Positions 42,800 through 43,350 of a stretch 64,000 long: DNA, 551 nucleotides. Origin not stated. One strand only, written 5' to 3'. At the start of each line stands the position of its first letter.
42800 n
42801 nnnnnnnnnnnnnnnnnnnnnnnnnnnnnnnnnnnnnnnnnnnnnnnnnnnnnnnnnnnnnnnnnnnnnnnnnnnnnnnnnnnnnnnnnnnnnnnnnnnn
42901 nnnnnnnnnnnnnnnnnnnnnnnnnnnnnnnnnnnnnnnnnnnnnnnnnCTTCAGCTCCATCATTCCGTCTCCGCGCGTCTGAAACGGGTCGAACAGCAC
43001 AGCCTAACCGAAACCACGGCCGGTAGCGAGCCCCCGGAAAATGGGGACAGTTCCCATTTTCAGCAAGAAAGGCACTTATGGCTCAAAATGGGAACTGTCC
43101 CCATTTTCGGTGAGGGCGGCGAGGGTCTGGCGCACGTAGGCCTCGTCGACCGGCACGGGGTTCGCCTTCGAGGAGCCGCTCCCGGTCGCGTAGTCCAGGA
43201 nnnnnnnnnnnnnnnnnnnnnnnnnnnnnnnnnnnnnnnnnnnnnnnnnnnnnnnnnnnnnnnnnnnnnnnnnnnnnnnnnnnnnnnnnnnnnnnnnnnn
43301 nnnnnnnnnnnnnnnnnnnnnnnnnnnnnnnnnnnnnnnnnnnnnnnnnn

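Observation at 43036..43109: Composite palindromic element fused to the 3' end of an Fe-alcohol dehydrogenase gene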

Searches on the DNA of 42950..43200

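Call 25: search_rna_families(source=window, start=42950, end=43200, threshold=evalue, max_evalue=10)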
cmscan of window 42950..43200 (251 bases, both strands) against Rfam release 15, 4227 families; matches with E-value up to 10: 9.
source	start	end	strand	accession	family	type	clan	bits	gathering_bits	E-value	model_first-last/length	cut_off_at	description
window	43030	43117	-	RF04269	mir-373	Gene; miRNA;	-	31.8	69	0.00016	1-69/69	no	mir-373 microRNA precursor family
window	43037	43108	+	RF04269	mir-373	Gene; miRNA;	-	28.7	69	0.001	1-69/69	no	mir-373 microRNA precursor family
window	43028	43117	+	RF00665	mir-290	Gene; miRNA;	CL00096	25.8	51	0.0033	1-70/70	no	mir-290 microRNA precursor family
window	43035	43110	-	RF00883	MIR820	Gene; miRNA;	-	25.6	196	0.019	60-132/191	no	MIR820 microRNA precursor family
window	43025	43119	+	RF03401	mir-1323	Gene; miRNA;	-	25.5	98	0.0017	1-73/73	no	mir-1323 microRNA precursor family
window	43038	43107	-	RF00665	mir-290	Gene; miRNA;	CL00096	19.6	51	0.14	10-61/70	no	mir-290 microRNA precursor family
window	43037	43108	+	RF00833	mir-70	Gene; miRNA;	-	14.8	90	4.3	1-79/79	no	mir-70 microRNA precursor family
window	42995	43030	+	RF01707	JUMPstart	Cis-reg;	-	14.3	35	1.7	1-38/38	no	JUMPstart RNA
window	43044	43105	-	RF02822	Srn266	Gene; sRNA;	-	13.8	63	8.2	1-112/112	no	Streptococcus RNA 266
